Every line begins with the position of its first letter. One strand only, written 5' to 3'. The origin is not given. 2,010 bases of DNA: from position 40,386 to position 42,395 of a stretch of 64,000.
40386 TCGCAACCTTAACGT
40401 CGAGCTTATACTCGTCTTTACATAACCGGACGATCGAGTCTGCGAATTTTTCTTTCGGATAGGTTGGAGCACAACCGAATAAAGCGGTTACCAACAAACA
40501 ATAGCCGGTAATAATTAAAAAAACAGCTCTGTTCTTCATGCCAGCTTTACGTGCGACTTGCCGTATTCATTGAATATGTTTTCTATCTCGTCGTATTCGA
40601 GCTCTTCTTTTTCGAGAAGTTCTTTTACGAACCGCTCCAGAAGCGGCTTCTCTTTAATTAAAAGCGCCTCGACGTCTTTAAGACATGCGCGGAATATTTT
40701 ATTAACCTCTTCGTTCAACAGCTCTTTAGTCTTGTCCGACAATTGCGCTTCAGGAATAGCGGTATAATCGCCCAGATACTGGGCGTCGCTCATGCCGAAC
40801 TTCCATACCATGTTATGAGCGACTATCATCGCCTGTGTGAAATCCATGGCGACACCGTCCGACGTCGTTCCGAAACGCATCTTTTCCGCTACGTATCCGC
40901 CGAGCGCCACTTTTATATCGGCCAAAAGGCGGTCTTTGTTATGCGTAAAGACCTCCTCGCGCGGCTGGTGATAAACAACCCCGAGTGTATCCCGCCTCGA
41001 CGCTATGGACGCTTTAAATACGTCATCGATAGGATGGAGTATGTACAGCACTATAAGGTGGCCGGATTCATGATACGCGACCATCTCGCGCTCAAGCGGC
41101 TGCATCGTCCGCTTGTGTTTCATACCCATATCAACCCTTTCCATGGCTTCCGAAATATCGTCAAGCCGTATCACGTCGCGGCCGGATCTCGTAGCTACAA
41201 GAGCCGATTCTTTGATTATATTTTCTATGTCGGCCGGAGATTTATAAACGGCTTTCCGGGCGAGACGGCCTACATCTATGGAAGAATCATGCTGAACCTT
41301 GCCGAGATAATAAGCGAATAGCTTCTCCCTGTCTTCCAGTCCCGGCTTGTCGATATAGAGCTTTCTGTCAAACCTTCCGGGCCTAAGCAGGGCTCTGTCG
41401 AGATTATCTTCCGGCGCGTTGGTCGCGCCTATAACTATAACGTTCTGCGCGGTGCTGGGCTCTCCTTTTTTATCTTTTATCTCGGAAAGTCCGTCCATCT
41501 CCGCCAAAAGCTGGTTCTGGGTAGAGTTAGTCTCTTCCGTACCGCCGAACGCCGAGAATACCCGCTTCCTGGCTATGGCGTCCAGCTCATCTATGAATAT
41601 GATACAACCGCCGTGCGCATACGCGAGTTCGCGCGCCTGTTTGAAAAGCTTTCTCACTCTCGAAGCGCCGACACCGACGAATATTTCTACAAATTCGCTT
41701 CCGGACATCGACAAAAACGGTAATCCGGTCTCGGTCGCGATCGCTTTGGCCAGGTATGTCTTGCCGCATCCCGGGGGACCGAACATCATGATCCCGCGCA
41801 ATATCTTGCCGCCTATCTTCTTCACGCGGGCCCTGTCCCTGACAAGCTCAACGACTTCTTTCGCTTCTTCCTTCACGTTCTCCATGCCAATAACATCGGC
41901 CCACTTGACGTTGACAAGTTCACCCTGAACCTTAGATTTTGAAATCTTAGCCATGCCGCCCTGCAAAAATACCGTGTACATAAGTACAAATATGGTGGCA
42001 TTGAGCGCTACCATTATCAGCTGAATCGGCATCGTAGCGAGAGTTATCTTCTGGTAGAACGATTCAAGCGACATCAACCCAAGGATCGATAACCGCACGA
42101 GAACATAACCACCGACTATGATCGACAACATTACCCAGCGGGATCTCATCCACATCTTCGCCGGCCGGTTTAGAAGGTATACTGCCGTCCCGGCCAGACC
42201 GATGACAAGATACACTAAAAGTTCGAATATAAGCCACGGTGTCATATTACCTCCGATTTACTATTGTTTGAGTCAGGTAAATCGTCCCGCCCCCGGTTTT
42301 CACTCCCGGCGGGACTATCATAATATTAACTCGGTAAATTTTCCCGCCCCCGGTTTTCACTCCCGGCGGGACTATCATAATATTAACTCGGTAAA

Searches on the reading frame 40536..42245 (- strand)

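Call 81: search_protein_families(library=pfam, proteins=[window:40536-42245:-], max_evalue=0.00001)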
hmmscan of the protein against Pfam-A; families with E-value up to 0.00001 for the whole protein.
window:40536-42245:- (569 aa): 6 families
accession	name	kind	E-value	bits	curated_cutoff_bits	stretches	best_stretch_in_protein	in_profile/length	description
PF00004.35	AAA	-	6.7e-43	146.7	21.2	1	152-299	1-130/131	ATPase family associated with various cellular activities (AAA)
PF01434.24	Peptidase_M41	-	2.9e-37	128.8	29.9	1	380-557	2-191/191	Peptidase family M41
PF07724.20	AAA_2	-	1.4e-08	35.4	27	1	152-282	6-130/166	AAA domain (Cdc48 subfamily)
PF06068.19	TIP49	-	3.2e-07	30.3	23.8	1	118-185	26-88/347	TIP49 P-loop domain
PF07728.20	AAA_5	-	3.9e-07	30.6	22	1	152-286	2-135/139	AAA domain (dynein-related subfamily)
PF17862.7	AAA_lid_3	-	1.4e-06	28.2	27.2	1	323-366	2-45/45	AAA+ lid domain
